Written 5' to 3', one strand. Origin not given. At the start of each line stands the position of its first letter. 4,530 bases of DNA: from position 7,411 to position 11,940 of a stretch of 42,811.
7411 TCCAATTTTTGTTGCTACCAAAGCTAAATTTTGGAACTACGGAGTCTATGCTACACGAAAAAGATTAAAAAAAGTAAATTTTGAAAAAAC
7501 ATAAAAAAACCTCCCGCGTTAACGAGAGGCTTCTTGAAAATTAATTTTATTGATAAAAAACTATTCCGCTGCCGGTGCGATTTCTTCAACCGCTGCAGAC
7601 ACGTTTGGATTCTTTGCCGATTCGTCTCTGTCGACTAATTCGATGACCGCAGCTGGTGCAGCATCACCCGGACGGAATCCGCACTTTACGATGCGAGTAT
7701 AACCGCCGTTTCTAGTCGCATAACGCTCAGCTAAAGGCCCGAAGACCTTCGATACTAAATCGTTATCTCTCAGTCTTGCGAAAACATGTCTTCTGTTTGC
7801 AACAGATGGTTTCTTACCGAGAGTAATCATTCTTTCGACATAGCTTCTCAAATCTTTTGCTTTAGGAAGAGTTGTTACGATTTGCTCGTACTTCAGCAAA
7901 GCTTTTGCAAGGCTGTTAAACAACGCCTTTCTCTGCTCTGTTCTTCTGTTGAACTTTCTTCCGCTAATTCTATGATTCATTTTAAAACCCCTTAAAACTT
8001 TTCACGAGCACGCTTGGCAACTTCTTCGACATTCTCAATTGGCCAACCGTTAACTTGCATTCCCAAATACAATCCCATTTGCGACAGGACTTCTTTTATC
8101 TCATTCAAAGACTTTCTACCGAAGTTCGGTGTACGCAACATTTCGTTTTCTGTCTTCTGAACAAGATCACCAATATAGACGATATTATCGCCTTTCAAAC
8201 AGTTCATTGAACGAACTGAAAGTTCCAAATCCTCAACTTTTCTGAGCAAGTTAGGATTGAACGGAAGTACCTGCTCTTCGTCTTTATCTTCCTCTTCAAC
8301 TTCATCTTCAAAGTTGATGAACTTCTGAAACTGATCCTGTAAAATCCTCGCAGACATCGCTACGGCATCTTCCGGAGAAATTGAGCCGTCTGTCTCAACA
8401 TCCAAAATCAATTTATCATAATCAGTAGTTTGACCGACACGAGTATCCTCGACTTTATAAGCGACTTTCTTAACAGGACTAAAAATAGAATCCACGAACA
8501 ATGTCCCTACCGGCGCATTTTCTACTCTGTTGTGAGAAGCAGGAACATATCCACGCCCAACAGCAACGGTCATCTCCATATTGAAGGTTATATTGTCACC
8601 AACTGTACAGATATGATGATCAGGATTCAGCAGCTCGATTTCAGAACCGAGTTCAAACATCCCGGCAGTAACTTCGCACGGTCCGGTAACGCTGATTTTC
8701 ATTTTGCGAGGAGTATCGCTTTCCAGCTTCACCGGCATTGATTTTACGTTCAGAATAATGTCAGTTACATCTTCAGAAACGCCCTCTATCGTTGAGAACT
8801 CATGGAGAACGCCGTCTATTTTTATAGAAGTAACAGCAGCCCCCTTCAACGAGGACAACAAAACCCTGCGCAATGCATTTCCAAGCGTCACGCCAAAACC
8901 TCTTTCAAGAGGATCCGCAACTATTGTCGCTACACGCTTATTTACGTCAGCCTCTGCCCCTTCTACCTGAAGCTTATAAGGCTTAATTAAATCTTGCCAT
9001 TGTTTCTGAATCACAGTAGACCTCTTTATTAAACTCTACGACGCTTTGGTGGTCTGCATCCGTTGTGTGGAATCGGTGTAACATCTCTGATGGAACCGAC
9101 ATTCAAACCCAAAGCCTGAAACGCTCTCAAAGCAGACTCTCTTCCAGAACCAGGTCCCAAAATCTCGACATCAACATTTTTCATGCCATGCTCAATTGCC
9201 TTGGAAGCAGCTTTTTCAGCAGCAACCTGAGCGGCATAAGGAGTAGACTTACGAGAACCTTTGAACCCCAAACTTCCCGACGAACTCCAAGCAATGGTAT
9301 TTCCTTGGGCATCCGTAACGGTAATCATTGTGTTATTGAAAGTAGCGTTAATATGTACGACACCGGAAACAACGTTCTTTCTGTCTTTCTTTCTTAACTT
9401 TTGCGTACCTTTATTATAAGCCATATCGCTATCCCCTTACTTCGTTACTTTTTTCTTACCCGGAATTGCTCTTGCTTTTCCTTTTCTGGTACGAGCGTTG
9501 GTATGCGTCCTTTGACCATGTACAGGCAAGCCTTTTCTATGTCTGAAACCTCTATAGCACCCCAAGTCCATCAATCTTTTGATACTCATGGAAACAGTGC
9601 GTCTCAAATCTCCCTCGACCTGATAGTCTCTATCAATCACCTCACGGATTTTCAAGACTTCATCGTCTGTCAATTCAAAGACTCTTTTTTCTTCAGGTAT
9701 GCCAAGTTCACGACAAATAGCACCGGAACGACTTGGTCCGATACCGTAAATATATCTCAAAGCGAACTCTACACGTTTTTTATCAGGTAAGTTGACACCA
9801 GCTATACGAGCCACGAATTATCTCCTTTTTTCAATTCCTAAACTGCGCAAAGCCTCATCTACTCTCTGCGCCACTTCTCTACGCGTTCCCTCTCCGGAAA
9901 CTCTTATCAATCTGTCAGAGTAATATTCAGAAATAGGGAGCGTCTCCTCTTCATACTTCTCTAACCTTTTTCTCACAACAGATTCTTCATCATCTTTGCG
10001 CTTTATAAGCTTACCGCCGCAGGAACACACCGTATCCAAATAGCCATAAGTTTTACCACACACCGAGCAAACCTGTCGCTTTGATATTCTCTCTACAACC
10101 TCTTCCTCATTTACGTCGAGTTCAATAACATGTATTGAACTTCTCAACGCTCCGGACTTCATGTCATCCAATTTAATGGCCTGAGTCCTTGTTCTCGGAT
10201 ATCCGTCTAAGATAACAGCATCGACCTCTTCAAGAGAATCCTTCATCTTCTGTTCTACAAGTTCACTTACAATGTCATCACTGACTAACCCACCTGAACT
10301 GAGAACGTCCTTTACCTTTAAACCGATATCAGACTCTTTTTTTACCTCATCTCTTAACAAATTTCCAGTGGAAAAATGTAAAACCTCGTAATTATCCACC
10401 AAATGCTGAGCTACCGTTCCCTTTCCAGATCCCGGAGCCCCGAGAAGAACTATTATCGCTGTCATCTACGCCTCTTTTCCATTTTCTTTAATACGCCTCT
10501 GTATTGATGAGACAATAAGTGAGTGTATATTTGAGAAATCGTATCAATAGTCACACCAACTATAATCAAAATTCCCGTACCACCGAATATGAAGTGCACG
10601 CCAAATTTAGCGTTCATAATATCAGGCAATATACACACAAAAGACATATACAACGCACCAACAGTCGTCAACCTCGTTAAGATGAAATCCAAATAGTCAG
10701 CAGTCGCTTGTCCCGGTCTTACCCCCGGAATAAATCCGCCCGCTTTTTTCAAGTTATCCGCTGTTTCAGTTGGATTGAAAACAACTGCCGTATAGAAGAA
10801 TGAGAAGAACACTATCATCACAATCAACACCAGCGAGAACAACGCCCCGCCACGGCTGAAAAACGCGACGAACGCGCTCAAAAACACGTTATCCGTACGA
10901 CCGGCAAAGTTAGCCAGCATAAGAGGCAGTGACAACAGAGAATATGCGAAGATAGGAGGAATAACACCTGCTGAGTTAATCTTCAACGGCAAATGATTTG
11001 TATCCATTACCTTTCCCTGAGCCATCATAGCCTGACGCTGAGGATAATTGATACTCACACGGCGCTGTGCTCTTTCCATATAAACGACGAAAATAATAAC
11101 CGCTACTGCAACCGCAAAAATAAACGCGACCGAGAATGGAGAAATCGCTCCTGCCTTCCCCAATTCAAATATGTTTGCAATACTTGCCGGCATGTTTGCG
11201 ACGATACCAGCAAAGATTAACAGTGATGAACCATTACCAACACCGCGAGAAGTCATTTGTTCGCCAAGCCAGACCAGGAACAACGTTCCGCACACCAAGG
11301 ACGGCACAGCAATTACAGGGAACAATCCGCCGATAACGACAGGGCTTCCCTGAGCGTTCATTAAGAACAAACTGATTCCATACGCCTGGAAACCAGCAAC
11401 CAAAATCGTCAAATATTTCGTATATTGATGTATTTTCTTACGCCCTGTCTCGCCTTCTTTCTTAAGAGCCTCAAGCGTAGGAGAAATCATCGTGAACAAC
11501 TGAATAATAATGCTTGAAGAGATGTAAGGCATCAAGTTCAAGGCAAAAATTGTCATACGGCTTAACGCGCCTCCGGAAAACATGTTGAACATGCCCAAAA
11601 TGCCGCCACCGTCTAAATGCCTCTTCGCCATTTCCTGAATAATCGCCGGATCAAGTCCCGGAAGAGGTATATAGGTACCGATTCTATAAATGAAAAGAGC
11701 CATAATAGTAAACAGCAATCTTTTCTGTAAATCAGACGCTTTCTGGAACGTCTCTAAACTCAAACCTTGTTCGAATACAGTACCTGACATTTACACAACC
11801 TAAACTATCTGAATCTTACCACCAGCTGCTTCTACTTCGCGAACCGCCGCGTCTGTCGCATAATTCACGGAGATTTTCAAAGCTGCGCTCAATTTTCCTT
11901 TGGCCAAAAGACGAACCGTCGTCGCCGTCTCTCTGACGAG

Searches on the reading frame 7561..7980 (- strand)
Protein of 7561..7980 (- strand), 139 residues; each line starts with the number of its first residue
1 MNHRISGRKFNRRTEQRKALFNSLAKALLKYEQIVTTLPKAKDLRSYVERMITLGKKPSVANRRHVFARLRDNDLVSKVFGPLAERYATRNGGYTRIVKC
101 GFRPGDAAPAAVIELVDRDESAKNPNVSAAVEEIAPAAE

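Call 81: search_protein_families(library=pfam, proteins=[window:7561-7980:-], max_evalue=0.00001)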
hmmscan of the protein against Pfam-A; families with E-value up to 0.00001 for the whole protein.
window:7561-7980:- (139 aa): 1 family
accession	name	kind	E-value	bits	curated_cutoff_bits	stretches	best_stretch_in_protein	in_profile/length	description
PF01196.24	Ribosomal_L17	-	9.1e-36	123.1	27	1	21-116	2-97/97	Ribosomal protein L17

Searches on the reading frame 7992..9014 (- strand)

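Call 81: search_protein_families(library=pfam, proteins=[window:7992-9014:-], max_evalue=0.00001)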
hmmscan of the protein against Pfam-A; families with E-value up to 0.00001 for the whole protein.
window:7992-9014:- (340 aa): 3 families
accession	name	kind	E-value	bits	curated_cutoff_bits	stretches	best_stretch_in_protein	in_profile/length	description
PF01000.31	RNA_pol_A_bac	-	1.1e-33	116.4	33.9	1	64-179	1-119/119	RNA polymerase Rpb3/RpoA insert domain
PF01193.29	RNA_pol_L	-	1.1e-26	92.7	24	1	35-229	2-74/74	RNA polymerase Rpb3/Rpb11 dimerisation domain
PF03118.21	RNA_pol_A_CTD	-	1.8e-25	88.8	23.8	1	254-311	9-66/67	Bacterial RNA polymerase, alpha chain C terminal domain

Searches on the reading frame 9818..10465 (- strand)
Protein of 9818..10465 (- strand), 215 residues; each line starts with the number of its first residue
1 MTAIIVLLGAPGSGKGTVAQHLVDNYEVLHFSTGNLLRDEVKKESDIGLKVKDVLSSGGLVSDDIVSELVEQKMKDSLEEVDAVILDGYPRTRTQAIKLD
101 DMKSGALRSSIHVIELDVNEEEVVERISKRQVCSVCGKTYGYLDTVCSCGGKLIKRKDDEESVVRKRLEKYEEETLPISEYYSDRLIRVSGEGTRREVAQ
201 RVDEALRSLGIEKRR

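Call 81: search_protein_families(library=pfam, proteins=[window:9818-10465:-], max_evalue=0.00001)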
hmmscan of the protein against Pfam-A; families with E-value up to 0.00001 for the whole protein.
window:9818-10465:- (215 aa): 3 families
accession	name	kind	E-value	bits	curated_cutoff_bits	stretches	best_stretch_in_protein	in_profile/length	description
PF00406.28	ADK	-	3.2e-45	154.4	26.8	1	7-185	1-149/151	Adenylate kinase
PF13207.12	AAA_17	-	2.1e-23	83.5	27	1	8-130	1-122/136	AAA domain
PF13238.12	AAA_18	-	4.1e-07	30.9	29.4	1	5-131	1-112/128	AAA domain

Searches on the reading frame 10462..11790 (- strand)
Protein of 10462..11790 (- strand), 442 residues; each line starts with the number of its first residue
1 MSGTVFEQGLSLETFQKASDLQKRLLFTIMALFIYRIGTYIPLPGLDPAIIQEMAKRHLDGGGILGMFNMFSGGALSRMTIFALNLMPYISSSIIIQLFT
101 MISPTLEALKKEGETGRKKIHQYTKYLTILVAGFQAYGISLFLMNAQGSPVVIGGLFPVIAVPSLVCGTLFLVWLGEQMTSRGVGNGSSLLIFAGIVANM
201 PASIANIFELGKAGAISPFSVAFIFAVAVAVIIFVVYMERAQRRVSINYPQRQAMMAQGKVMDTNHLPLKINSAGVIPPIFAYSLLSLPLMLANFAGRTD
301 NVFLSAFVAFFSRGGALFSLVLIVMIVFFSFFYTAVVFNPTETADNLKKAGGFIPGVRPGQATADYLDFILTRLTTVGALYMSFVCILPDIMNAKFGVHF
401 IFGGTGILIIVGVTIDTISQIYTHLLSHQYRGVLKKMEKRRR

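Call 81: search_protein_families(library=pfam, proteins=[window:10462-11790:-], max_evalue=0.00001)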
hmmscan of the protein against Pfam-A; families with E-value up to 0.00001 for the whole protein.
window:10462-11790:- (442 aa): 1 family
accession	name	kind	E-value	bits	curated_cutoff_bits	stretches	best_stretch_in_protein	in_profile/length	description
PF00344.25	SecY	-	1.4e-104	350.2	32.2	1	80-418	1-306/306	SecY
